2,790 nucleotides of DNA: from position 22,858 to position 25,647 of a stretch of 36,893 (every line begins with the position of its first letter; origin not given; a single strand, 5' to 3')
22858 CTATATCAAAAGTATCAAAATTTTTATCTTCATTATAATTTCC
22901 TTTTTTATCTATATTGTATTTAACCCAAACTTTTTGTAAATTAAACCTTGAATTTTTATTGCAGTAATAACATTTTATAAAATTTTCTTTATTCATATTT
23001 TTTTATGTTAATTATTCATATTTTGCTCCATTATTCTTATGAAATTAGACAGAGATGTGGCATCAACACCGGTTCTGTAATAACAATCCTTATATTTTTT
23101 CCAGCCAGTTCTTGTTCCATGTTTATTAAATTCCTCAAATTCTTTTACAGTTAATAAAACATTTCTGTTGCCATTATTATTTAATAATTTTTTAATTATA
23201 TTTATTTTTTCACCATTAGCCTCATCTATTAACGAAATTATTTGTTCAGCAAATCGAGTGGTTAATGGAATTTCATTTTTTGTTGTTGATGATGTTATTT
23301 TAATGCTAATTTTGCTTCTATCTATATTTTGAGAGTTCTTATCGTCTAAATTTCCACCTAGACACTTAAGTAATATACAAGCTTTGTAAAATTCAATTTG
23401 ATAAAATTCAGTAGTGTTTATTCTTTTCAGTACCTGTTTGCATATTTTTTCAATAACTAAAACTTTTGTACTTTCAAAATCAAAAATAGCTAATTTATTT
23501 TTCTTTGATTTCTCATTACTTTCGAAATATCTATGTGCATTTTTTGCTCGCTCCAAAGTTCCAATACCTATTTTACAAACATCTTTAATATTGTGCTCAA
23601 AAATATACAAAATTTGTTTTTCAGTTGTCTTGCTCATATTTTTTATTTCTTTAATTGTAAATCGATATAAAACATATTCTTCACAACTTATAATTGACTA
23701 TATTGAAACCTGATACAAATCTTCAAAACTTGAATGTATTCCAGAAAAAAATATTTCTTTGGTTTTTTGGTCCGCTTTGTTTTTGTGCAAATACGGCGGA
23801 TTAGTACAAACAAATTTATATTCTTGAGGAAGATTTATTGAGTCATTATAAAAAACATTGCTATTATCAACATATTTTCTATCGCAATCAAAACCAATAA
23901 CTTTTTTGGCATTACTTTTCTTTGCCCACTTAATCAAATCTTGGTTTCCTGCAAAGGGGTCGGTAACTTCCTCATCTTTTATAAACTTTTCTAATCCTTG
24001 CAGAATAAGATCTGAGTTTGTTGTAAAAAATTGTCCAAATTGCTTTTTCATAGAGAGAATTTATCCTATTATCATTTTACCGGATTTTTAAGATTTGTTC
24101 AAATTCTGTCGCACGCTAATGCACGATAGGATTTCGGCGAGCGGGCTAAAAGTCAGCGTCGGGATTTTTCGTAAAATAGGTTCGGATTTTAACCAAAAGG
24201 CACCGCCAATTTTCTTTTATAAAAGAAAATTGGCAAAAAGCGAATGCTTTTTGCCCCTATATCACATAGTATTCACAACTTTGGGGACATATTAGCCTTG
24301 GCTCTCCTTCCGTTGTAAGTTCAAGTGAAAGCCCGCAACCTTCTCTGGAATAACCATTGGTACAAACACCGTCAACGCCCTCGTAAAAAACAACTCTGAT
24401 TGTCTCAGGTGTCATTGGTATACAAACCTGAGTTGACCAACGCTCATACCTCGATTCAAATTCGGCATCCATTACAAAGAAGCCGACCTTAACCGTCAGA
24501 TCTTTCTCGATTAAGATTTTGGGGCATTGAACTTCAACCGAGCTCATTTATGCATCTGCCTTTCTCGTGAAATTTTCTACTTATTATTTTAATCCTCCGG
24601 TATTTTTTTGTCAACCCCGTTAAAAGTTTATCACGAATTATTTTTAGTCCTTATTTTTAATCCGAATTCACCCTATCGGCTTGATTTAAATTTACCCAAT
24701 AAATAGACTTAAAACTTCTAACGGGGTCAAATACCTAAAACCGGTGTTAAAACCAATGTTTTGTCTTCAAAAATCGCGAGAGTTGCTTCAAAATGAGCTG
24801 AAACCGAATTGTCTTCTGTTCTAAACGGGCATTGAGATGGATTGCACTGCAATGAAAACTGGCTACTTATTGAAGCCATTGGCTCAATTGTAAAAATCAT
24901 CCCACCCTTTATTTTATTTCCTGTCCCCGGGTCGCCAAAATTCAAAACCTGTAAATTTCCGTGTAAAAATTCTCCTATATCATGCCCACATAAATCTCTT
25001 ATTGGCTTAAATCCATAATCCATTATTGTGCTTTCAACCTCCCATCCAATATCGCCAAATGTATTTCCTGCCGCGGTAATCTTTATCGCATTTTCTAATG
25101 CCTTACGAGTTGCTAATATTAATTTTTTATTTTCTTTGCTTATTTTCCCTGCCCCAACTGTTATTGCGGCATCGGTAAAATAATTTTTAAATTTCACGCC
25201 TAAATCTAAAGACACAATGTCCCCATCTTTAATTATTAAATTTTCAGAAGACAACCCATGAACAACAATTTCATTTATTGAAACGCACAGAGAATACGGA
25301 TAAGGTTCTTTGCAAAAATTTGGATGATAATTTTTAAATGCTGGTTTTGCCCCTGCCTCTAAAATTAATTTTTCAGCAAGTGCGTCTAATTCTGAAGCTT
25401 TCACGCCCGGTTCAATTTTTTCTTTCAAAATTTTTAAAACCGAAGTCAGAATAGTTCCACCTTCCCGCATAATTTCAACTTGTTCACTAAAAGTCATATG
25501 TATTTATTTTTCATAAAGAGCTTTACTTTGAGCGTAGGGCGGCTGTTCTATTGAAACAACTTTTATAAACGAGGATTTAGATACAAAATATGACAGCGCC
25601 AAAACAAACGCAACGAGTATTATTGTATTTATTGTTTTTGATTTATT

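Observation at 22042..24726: tRNA-Ser-flanked island with a truncated N6A-methylase, a T5orf172-like protein, a Zn-ribbon protein and a DpnII-like nuclease (candidate uncharacterised defence module)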

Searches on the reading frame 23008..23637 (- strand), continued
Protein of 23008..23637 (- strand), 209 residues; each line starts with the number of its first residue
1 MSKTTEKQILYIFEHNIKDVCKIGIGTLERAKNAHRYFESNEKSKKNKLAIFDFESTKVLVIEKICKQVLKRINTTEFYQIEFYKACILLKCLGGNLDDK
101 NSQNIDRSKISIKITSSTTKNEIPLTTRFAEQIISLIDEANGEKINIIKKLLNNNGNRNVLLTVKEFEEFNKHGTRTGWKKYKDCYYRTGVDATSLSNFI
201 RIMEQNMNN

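Call 60: find_encoding_contigs(protein=window:23008-23637:-, flank=3000, max_places=4)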
Protein window:23008-23637:- (209 aa): 4 contigs read that carry it; 3 places shown.
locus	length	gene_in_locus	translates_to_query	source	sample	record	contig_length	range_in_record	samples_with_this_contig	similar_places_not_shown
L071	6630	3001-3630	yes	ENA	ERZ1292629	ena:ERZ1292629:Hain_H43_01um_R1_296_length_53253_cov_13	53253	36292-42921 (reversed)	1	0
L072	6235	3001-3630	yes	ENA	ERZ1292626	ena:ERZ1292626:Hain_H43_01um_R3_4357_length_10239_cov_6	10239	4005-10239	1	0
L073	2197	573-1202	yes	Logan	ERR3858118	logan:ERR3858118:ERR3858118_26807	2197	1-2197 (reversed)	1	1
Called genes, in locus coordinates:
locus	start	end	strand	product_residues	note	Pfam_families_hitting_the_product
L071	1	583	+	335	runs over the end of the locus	PF01476:LysM, PF23473:LysM3_LYK4_5 (faint), PF01551:Peptidase_M23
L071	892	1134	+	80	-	-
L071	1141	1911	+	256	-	PF00557:Peptidase_M24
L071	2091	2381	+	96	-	-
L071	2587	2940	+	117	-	-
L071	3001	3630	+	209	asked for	-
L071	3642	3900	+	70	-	-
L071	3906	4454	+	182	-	PF04556:DpnII (weak), PF06300:Tsp45I (weak)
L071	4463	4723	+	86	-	-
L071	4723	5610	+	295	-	PF01116:F_bP_aldolase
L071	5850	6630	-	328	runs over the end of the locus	PF01926:MMR_HSR1, PF06071:YchF-GTPase_C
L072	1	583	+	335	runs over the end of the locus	PF01476:LysM, PF23473:LysM3_LYK4_5 (faint), PF01551:Peptidase_M23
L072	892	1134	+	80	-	-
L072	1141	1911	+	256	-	PF00557:Peptidase_M24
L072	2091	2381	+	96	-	-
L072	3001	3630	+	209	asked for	-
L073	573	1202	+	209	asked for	-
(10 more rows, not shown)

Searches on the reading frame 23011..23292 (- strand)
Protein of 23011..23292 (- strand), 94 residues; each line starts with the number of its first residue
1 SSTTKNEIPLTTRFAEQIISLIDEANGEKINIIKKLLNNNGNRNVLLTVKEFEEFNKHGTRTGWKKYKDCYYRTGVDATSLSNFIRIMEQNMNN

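Call 80: predict_structure(alignment_id=A3)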
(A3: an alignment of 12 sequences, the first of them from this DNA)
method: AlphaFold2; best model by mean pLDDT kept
length: 94 residues; sequences in the alignment: 12
mean_pLDDT: 86.4   pTM: 0.73
mean pLDDT of the five models: 86.4, 86.1, 85.1, 85.1, 84.6
residues with pLDDT >= 90: 51; 70-90: 35; 50-70: 3; < 50: 5
segments of 3 or more residues with pLDDT < 50: 1-5
pLDDT, mean of each block of 10 residues (from residue 1): 59 91 88 89 89 93 93 89 90 76
secondary structure, 60 per line:
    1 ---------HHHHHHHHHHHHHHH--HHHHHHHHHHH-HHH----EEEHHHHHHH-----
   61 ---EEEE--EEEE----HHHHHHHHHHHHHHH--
elements in order: H10-24 H27-37 E46-48 H49-55 E64-67 E70-73 H78-92
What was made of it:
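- The C-terminal domain of ii is well folded and could be a DNA-binding domain only (call 80).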

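Call 82: fold_search(model_id=the predicted structure, library=pdb)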
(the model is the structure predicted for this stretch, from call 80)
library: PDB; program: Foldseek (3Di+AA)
matches with E <= 10: 334; with E <= 0.001: 0
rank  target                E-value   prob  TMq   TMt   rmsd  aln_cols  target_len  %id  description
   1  6o8n_B                7.2e-01  0.10  0.25  0.24  12.1        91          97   15  Crystal Structure of C9S tetrasulfide state of Sulfide-responsive transcriptional repressor (SqrR) from Rhodobacter ca (released 2020-04-01)
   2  5znx                  7.7e-01  0.10  0.26  0.26  11.7        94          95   14  Crystal structure of CM14-treated HlyU from Vibrio vulnificus (released 2019-04-10)
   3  6sbs_B                1.0e+00  0.06  0.23  0.19  14.4       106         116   15  YtrA from Sulfolobus acidocaldarius, a GntR-family transcription factor (released 2019-07-31)
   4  4k2e_B                1.4e+00  0.08  0.25  0.25  12.0        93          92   12  HlyU from Vibrio cholerae N16961 (released 2014-04-30)
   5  6o8k                  1.5e+00  0.06  0.24  0.24  12.8        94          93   17  Crystal Structure of apo and reduced Sulfide-responsive transcriptional repressor (SqrR) from Rhodobacter capsulatus. (released 2020-04-01)
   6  9t2w_B                1.6e+00  0.09  0.23  0.19   5.8        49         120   24  YdhG-like domain-containing protein (Frataxin) from Listeria monocytogenes (released 2025-11-19)
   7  4ooi_B                1.6e+00  0.07  0.25  0.25  11.8        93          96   13  Reduced HlyU from Vibrio cholerae N16961 (released 2014-12-31)
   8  2hpl_A                1.7e+00  0.06  0.25  0.23  13.0       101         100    9  Crystal structure of the mouse p97/PNGase complex (released 2007-05-29)
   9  6o8l                  1.8e+00  0.06  0.24  0.25  12.8        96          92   16  Crystal Structure of C9S apo and reduced Sulfide-responsive transcriptional repressor (SqrR) from Rhodobacter capsulatus (released 2020-04-01)
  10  3pqj_D                1.9e+00  0.04  0.20  0.21  12.5        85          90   13  Crystal Structure of the transcriptional repressor BigR from Xylella fastidiosa (released 2011-06-01)
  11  4ooi_C                1.9e+00  0.04  0.19  0.19  12.2        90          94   17  Reduced HlyU from Vibrio cholerae N16961 (released 2014-12-31)
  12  6o8o_B                1.9e+00  0.04  0.20  0.19  11.9        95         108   17  Crystal Structure of C9S disulfide state of Sulfide-responsive transcriptional repressor (SqrR) from Rhodobacter capsu (released 2020-04-01)
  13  6ujx_B                2.1e+00  0.09  0.20  0.07   6.4        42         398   19  HIV-1 wild-type reverse transcriptase-DNA complex with (-)-FTC-TP (released 2019-12-25)
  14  4zdp_B                2.1e+00  0.04  0.20  0.09  11.6       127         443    9  The crystal structure of Y334C mutant of human SepSecS in complex with selenocysteine tRNA (tRNASec) (released 2016-04-20)
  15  4x6g_A                2.4e+00  0.08  0.19  0.08   6.9        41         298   12  Full-length OxyR C199D from pseudomonas aeruginosa (released 2015-04-29)
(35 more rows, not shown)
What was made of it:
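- There is a weak fold resemblance of the ii C-domain to the GATC-binding SeqA C-domain (TMq 0.58, E 3.3; call 82).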

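Call 84: fold_search(model_id=the predicted structure, library=viral)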
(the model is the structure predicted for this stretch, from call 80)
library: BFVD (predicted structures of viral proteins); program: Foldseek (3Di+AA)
matches with E <= 10: 251; with E <= 0.001: 0
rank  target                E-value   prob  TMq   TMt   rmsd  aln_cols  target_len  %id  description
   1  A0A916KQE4            7.7e-01  0.09  0.25  0.10   8.9        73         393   16  N1R/p28-like protein [Mythimna separata entomopoxvirus 'L']
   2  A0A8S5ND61            8.3e-01  0.12  0.31  0.21  13.2        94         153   15  Lin1244/Lin1753-like N-terminal domain-containing protein (Fragment) [Siphoviridae sp. ctUse40]
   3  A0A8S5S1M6            1.1e+00  0.10  0.24  0.20  12.3        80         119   15  Poliovirus 3A protein like [Podoviridae sp. ct8Lf7]
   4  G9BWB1                1.3e+00  0.10  0.26  0.18  10.1        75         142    9  (no name in the UniProt tables at hand)
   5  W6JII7                1.7e+00  0.07  0.20  0.16   7.4        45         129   11  Uncharacterized protein [Alphaentomopoxvirus acuprea]
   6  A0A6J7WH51            1.7e+00  0.06  0.21  0.24   9.6        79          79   10  Uncharacterized protein [uncultured Caudovirales phage]
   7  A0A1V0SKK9            1.7e+00  0.04  0.22  0.09  12.3       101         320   22  Pepsin-like aspartate protease [Klosneuvirus KNV1]
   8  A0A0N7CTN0            1.8e+00  0.08  0.20  0.14   8.2        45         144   18  BRO-A [Buzura suppressaria nuclear polyhedrosis virus]
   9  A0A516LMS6            1.8e+00  0.06  0.23  0.28   8.9        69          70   12  (no name in the UniProt tables at hand)
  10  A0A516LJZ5            1.8e+00  0.06  0.25  0.15  12.0       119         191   12  (no name in the UniProt tables at hand)
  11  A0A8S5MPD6            1.9e+00  0.13  0.27  0.41   5.7        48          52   25  Putative oxidoreductase [Siphoviridae sp. ctsIQ24]
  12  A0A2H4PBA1            1.9e+00  0.11  0.26  0.28   6.0        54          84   13  Uncharacterized protein [Lactobacillus phage Lenus]
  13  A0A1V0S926            1.9e+00  0.08  0.22  0.26   8.2        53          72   11  Uncharacterized protein [Catovirus CTV1]
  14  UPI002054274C         2.1e+00  0.13  0.30  0.41   6.7        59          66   10  (no name look-up for this kind of identifier)
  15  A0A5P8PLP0            2.1e+00  0.08  0.33  0.25   8.2        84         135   15  (no name in the UniProt tables at hand)
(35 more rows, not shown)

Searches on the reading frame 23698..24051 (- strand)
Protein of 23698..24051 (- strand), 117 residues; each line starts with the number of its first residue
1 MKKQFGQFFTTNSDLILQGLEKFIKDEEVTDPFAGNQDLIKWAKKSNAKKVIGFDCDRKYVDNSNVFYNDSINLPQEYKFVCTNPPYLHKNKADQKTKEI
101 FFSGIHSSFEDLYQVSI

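Call 5: search_protein_families(library=pfam, proteins=[window:23698-24051:-], max_evalue=1)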
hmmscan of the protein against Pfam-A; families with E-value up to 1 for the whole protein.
window:23698-24051:- (117 aa): 5 families
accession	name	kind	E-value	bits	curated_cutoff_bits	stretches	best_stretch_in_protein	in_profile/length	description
PF07669.17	Eco57I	-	0.0013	19.3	25.3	1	11-115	30-115/171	Eco57I restriction-modification methylase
PF01555.25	N6_N4_Mtase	-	0.0015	19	26.7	1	25-64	181-219/221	DNA methylase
PF02384.22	N6_Mtase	-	0.0092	15.8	20.4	1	59-99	107-147/311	N-6 DNA Methylase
PF01170.24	UPF0020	-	0.02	15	22.3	1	70-111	111-154/197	RMKL-like, methyltransferase domain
PF20473.4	MmeI_Mtase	-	0.11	12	27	1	73-99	132-157/259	MmeI, DNA-methyltransferase domain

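Call 7: search_protein_families(library=ncbifam, proteins=[window:23698-24051:-], max_evalue=1)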
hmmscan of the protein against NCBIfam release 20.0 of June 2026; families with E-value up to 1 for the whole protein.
window:23698-24051:- (117 aa): 4 families
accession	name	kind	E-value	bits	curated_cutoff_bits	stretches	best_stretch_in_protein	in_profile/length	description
NF033452.1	BREX_1_MTaseX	exception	0.0042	14.9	500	1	74-113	504-543/1210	BREX-1 system adenine-specific DNA-methyltransferase PglX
TIGR03534.1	RF_mod_PrmC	equivalog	0.012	15.1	199.1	1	63-99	144-178/253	peptide chain release factor N(5)-glutamine methyltransferase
TIGR00536.1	hemK_fam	subfamily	0.037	13.1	115.5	1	76-102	180-207/286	HemK family protein methyltransferase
TIGR03533.1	L3_gln_methyl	equivalog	0.16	11.3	229.7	1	63-99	178-211/284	50S ribosomal protein L3 N(5)-glutamine methyltransferase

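Call 8: search_protein_families(library=padloc, proteins=[window:23698-24051:-], max_evalue=1)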
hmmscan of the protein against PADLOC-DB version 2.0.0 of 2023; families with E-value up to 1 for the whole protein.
window:23698-24051:- (117 aa): 4 families
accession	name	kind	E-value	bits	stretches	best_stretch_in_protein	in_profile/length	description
PDLC03600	REase_MTase_IIG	-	0.00093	15.2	1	59-115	478-534/1205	Type IIG restriction enzyme-methyltransferase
PDLC02521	PglX|PglXI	-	0.0016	14.5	1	70-115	474-519/1174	PglX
PDLC03035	MTase_I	-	0.0018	14.9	1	50-97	247-294/653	Type I methyltransferase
PDLC03387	MTase_II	-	0.018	12.2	1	25-63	233-270/289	Type II methyltransferase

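Call 9: search_protein_families(library=phrogs, proteins=[window:23698-24051:-], max_evalue=1)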
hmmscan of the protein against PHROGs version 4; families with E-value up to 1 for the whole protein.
window:23698-24051:- (117 aa): 2 families
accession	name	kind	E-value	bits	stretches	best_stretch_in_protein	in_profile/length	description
phrog_18657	-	other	3.4e-07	30.6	1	2-101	4-101/325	DNA methyltransferase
phrog_799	-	other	0.0033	17.6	1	14-91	220-297/458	DNA methyltransferase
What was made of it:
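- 23698..24051 (-): Gene i: 5' remnant of a gamma-class N6-adenine methylase. It covers codons 1-117, and homology runs through the stop to about codon 128 at ~23677. It lacks the C-terminal ~250 residues. Only N-terminal profile matches were found (calls 5, 9).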

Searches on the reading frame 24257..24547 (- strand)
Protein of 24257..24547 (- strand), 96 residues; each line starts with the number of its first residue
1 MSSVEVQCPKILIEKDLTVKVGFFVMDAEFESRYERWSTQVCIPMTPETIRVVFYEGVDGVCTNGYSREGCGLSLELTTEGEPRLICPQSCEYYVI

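Call 5: search_protein_families(library=pfam, proteins=[window:24257-24547:-], max_evalue=1)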
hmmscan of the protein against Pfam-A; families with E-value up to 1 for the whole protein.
window:24257-24547:- (96 aa): 0 families

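Call 7: search_protein_families(library=ncbifam, proteins=[window:24257-24547:-], max_evalue=1)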
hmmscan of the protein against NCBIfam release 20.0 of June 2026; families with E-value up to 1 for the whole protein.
window:24257-24547:- (96 aa): 1 family
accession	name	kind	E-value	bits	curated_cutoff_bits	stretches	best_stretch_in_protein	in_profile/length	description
NF009292.0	PRK12651.1-3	equivalog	0.071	13.2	213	1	5-54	72-121/158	Na+/H+ antiporter subunit E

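Call 8: search_protein_families(library=padloc, proteins=[window:24257-24547:-], max_evalue=1)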
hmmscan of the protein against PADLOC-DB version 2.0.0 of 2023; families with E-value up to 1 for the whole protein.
window:24257-24547:- (96 aa): 0 families

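Call 9: search_protein_families(library=phrogs, proteins=[window:24257-24547:-], max_evalue=1)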
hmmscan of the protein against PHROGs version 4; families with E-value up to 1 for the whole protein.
window:24257-24547:- (96 aa): 0 families

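Call 76: list_cluster_members(proteins=[window:24257-24547:-, window:22184-22732:-, window:23698-24051:-])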
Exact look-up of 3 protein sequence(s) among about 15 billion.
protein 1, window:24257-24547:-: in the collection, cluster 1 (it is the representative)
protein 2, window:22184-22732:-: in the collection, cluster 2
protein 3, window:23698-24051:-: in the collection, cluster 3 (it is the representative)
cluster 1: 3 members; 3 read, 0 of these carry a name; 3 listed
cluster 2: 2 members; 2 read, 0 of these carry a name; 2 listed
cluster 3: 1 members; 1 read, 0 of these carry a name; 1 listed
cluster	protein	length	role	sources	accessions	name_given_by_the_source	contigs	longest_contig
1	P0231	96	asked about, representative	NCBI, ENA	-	-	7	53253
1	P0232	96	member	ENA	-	-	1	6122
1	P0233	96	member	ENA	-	-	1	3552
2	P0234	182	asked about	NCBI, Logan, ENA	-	-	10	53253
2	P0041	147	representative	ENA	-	-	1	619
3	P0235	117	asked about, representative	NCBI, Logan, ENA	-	-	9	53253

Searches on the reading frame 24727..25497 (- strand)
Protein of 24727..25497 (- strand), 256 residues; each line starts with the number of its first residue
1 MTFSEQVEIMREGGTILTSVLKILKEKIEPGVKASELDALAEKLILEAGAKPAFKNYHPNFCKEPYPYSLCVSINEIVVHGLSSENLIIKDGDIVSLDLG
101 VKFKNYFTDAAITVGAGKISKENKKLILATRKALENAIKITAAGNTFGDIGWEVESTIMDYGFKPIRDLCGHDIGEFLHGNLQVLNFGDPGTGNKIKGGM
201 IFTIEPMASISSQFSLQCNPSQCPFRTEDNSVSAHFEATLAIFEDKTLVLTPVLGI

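Call 5: search_protein_families(library=pfam, proteins=[window:24727-25497:-], max_evalue=1)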
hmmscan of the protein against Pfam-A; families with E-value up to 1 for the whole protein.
window:24727-25497:- (256 aa): 1 family
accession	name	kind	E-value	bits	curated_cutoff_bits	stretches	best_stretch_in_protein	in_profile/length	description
PF00557.29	Peptidase_M24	-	1.3e-35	123.5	23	1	8-240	1-204/208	Metallopeptidase family M24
